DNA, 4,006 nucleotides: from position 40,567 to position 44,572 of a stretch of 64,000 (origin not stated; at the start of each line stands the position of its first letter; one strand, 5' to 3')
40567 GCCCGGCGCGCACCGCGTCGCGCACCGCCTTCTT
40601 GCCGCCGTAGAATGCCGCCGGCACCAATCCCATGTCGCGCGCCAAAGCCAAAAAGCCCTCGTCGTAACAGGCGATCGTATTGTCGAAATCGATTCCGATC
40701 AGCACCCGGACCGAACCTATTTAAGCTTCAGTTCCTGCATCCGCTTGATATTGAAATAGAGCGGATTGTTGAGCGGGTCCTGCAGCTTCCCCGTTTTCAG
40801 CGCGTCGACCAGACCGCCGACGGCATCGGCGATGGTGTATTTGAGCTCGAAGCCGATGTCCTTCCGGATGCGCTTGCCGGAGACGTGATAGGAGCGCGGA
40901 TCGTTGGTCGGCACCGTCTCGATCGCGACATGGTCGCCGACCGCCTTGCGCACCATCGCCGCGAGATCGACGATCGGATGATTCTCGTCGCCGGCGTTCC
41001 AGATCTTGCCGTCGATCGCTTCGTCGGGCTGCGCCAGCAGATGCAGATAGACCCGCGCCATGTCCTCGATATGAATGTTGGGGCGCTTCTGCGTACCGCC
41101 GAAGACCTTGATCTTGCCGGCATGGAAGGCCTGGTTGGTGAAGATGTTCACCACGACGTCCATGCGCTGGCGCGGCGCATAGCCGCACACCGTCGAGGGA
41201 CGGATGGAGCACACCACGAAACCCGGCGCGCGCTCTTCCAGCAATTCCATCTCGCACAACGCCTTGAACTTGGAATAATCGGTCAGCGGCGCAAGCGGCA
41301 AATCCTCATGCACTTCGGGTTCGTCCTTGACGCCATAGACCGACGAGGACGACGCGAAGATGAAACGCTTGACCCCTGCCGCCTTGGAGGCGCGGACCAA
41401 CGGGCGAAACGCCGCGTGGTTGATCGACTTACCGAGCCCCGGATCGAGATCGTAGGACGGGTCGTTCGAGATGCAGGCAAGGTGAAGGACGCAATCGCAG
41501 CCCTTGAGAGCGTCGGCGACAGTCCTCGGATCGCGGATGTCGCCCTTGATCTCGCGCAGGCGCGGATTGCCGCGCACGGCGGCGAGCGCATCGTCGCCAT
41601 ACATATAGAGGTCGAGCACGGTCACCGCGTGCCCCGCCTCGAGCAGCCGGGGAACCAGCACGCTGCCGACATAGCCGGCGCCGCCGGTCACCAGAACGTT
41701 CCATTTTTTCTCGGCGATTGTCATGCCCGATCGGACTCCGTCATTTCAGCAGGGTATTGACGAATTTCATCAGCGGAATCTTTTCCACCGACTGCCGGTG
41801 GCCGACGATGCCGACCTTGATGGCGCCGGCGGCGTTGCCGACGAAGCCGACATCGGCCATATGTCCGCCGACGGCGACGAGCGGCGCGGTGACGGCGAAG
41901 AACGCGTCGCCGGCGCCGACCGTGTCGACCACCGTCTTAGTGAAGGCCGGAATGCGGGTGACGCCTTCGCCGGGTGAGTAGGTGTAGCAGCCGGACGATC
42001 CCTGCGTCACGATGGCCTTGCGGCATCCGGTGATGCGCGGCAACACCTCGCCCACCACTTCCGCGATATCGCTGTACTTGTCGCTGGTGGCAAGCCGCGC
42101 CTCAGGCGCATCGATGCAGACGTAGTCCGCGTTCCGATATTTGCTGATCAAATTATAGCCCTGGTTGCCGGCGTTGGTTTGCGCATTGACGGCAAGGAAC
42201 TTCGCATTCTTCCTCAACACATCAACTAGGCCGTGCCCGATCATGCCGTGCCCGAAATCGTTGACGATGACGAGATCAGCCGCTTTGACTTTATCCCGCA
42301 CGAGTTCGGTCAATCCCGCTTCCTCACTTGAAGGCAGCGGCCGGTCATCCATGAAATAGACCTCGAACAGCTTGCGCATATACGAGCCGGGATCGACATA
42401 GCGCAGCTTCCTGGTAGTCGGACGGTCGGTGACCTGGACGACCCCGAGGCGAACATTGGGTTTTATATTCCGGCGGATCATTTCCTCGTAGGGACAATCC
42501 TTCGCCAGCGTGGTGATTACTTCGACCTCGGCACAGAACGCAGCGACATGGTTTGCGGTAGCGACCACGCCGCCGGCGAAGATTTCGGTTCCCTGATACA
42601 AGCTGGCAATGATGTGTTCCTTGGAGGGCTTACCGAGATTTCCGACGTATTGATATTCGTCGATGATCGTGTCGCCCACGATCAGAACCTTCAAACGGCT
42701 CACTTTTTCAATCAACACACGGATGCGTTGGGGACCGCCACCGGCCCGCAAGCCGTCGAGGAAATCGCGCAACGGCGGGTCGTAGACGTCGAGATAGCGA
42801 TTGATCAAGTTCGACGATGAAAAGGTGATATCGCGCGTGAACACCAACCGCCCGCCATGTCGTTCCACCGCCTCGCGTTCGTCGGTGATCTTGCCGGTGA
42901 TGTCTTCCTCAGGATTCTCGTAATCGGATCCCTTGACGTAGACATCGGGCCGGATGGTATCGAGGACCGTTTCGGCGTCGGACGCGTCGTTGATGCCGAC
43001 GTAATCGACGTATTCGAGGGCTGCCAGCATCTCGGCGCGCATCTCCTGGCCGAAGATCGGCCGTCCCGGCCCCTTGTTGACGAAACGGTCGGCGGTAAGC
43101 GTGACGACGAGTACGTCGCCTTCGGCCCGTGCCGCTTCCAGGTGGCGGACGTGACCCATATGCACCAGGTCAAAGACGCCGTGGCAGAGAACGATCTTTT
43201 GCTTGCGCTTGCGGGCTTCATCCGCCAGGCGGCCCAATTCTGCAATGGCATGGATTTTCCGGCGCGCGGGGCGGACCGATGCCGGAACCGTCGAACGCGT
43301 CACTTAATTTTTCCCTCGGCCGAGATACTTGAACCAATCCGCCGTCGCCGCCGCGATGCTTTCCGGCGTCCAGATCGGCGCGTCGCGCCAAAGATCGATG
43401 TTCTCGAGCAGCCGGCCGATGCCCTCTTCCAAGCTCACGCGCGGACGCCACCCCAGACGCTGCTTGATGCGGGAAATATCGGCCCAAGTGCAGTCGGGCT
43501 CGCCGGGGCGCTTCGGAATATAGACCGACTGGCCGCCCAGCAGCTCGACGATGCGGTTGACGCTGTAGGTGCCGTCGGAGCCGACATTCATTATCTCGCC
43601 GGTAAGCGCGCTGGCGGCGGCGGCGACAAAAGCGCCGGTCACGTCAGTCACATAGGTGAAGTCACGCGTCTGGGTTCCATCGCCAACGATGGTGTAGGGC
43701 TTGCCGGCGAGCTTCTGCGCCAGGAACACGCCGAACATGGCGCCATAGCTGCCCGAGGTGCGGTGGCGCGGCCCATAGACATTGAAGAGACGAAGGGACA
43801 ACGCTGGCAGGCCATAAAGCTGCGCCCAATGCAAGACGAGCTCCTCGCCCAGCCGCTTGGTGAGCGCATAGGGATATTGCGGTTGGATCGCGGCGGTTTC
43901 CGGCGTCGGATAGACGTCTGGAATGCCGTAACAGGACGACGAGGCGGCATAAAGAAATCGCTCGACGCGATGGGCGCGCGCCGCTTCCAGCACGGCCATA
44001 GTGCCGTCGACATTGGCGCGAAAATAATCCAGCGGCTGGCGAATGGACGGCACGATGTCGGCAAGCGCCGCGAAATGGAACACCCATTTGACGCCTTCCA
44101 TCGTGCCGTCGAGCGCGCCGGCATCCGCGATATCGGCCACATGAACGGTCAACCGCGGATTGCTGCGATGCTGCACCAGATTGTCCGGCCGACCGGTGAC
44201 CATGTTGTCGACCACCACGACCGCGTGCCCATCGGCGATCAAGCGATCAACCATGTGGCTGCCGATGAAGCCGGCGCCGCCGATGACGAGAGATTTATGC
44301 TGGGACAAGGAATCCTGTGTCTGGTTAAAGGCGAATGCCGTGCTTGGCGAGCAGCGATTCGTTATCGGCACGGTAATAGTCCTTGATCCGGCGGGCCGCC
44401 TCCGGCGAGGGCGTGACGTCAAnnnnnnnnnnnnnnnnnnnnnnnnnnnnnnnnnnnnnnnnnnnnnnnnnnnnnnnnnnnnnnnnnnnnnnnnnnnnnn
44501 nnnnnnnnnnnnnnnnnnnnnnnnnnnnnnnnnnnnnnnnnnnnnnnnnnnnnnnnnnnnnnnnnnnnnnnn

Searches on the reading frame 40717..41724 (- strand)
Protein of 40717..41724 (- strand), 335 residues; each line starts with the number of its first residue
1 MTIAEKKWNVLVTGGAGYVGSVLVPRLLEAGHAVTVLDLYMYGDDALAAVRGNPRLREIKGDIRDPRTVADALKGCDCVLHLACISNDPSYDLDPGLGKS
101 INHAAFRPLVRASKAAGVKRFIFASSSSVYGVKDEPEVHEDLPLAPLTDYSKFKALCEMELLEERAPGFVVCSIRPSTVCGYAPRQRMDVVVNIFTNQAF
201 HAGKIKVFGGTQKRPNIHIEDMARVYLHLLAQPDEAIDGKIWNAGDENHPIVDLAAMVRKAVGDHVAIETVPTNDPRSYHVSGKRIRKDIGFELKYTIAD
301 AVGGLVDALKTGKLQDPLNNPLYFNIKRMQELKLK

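Call 11: search_protein_families(library=pfam, proteins=[window:40717-41724:-], max_evalue=0.001)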
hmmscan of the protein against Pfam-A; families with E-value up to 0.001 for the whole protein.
window:40717-41724:- (335 aa): 9 families
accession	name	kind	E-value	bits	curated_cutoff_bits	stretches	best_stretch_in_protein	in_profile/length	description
PF01370.27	Epimerase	-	1e-43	149.9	20.9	1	10-245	1-240/240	NAD dependent epimerase/dehydratase family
PF16363.11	GDP_Man_Dehyd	-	8.9e-23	81.7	27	1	11-270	1-274/332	GDP-mannose 4,6 dehydratase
PF01073.25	3Beta_HSD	-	2.3e-19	69.9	22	1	11-198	1-200/280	3-beta hydroxysteroid dehydrogenase/isomerase family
PF13460.12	NAD_binding_10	-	2.3e-15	57.4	27.2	1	14-135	1-108/184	NAD(P)H-binding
PF04321.23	RmlD_sub_bind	-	1.5e-12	47.6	27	1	9-272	2-242/287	RmlD substrate binding domain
PF05368.20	NmrA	-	2.8e-11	44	27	1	8-274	3-246/298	NmrA-like family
PF02719.21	Polysacc_synt_2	-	1e-06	28.6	20.2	1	10-126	1-128/293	Polysaccharide biosynthesis protein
PF07993.18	NAD_binding_4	-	9.7e-06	25.3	20.1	0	12-189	1-210/258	Male sterility protein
PF03435.24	Sacchrp_dh_NADP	-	0.00014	22.7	25.1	1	15-84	5-77/129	Saccharopine dehydrogenase NADP binding domain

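Call 12: search_protein_families(library=ncbifam, proteins=[window:40717-41724:-], max_evalue=0.001)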
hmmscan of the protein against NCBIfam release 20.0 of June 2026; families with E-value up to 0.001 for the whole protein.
window:40717-41724:- (335 aa): 30 families (the best 25 are shown)
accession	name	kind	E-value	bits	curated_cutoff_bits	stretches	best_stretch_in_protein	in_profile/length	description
TIGR01179.1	galE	equivalog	5.8e-29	101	262.3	1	9-297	1-312/332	UDP-glucose 4-epimerase GalE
TIGR04180.1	EDH_00030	hypoth_equivalog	1.3e-23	83.6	475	1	10-270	1-264/297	NAD-dependent 4,6-dehydratase LegB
NF043036.1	ErythonDh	equivalog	1.6e-20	73.6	325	1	9-170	2-169/321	D-erythronate dehydrogenase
TIGR01181.1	dTDP_gluc_dehyt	equivalog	2.1e-20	73.1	365.1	1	10-302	2-304/321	dTDP-glucose 4,6-dehydratase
TIGR03466.1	HpnA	hypoth_equivalog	9.6e-19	67.4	367.65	1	9-263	2-247/327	hopanoid-associated sugar epimerase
TIGR02197.1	heptose_epim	equivalog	1.2e-17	64.1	274.6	1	10-274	1-272/316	ADP-glyceromanno-heptose 6-epimerase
NF042423.1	oxyalk_red_Shew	equivalog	1.2e-17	64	580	1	3-233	4-222/331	2-alkyl-3-oxoalkanoate reductase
NF008872.0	PRK11908.1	equivalog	3.2e-16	59.3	294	2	9-141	3-133/349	bifunctional UDP-4-keto-pentose/UDP-xylose synthase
NF007956.0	PRK10675.1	subfamily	1e-15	57.7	394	1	9-288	2-308/338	UDP-glucose 4-epimerase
NF052578.1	StrlDmthSdmBMthl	equivalog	2.4e-15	57.1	600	1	10-183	3-173/328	sterol demethylase protein SdmB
NF042422.1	oxyalk_red_OleD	equivalog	1.8e-14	53.8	580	1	9-241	2-228/329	2-alkyl-3-oxoalkanoate reductase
NF011728.1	PRK15181.1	equivalog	1.7e-13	50.3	760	1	3-159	13-174/348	Vi polysaccharide biosynthesis UDP-N-acetylglucosaminuronic acid C-4 epimerase TviC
NF005998.1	PRK08125.1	equivalog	1.4e-12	46.8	777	1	4-141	312-447/649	bifunctional UDP-4-amino-4-deoxy-L-arabinose formyltransferase/UDP-glucuronic acid oxidase ArnA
NF007582.0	PRK10217.1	equivalog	9.5e-09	34.8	698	1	9-249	3-256/355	dTDP-glucose 4,6-dehydratase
TIGR03589.1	PseB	equivalog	2.7e-08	33.1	407.75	1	8-125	5-124/324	UDP-N-acetylglucosamine 4,6-dehydratase (inverting)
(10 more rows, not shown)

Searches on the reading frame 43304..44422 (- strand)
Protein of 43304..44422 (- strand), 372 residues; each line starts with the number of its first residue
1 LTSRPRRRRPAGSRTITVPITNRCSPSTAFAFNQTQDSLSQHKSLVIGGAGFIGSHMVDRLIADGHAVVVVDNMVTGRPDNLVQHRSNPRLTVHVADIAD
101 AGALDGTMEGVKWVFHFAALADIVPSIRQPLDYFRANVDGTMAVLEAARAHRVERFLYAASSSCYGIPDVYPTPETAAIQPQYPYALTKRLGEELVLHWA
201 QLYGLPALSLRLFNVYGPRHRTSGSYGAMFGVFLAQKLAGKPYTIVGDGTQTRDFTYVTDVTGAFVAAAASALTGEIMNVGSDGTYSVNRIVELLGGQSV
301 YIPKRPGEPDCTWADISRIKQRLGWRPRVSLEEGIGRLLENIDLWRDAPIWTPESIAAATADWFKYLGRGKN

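Call 11: search_protein_families(library=pfam, proteins=[window:43304-44422:-], max_evalue=0.001)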
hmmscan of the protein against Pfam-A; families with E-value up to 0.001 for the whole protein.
window:43304-44422:- (372 aa): 8 families
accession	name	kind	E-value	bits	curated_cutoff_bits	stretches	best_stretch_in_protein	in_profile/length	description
PF01370.27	Epimerase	-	2.1e-58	198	20.9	1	45-281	2-240/240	NAD dependent epimerase/dehydratase family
PF16363.11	GDP_Man_Dehyd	-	8.8e-56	190.2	27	1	45-336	1-330/332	GDP-mannose 4,6 dehydratase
PF01073.25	3Beta_HSD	-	9.8e-24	84.3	22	1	45-270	1-230/280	3-beta hydroxysteroid dehydrogenase/isomerase family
PF02719.21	Polysacc_synt_2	-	1.4e-12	47.8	20.2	1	45-278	2-226/293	Polysaccharide biosynthesis protein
PF13460.12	NAD_binding_10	-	1.8e-10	41.5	27.2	1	48-177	1-115/184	NAD(P)H-binding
PF07993.18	NAD_binding_4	-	1.5e-09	37.8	20.1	1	48-228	3-218/258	Male sterility protein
PF04321.23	RmlD_sub_bind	-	1.5e-07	31.2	27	1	45-272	4-200/287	RmlD substrate binding domain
PF05368.20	NmrA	-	1.3e-05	25.4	27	1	44-161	5-107/298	NmrA-like family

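Call 12: search_protein_families(library=ncbifam, proteins=[window:43304-44422:-], max_evalue=0.001)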
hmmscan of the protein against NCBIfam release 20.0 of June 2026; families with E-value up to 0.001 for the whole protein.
window:43304-44422:- (372 aa): 33 families (the best 25 are shown)
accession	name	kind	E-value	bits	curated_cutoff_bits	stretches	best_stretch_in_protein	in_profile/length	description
TIGR01179.1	galE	equivalog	2.6e-50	171.1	262.3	1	45-332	3-315/332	UDP-glucose 4-epimerase GalE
TIGR04180.1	EDH_00030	hypoth_equivalog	3.3e-45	154.4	475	1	45-296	2-253/297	NAD-dependent 4,6-dehydratase LegB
TIGR01181.1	dTDP_gluc_dehyt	equivalog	3.2e-44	151.3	365.1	1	44-337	2-306/321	dTDP-glucose 4,6-dehydratase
NF011728.1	PRK15181.1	equivalog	1.2e-37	129.7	760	1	28-338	2-333/348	Vi polysaccharide biosynthesis UDP-N-acetylglucosaminuronic acid C-4 epimerase TviC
NF007490.0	PRK10084.1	subfamily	7.9e-31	107.3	649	2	175-340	157-332/361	dTDP-glucose 4,6-dehydratase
NF007582.0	PRK10217.1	equivalog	6.6e-30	104.4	698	1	43-334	3-323/355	dTDP-glucose 4,6-dehydratase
NF007956.0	PRK10675.1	subfamily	2e-29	102.8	394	1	44-333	3-320/338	UDP-glucose 4-epimerase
TIGR02197.1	heptose_epim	equivalog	3.5e-29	102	274.6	1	45-342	2-313/316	ADP-glyceromanno-heptose 6-epimerase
NF042422.1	oxyalk_red_OleD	equivalog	5.1e-23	82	580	1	43-270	2-216/329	2-alkyl-3-oxoalkanoate reductase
TIGR03466.1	HpnA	hypoth_equivalog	1.1e-17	63.9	367.65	1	43-206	2-161/327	hopanoid-associated sugar epimerase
NF042423.1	oxyalk_red_Shew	equivalog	1.3e-17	63.9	580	1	42-271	9-223/331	2-alkyl-3-oxoalkanoate reductase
NF008872.0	PRK11908.1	equivalog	3.3e-15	56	294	1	42-294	2-266/349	bifunctional UDP-4-keto-pentose/UDP-xylose synthase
NF043036.1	ErythonDh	equivalog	8.5e-15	54.8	325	1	45-202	4-166/321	D-erythronate dehydrogenase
NF047922.1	GDPFucSynFcl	equivalog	1.9e-14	53.8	500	1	120-337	64-296/308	GDP-L-fucose synthase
TIGR01472.1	gmd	equivalog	6e-14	52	415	1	44-220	3-190/342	GDP-mannose 4,6-dehydratase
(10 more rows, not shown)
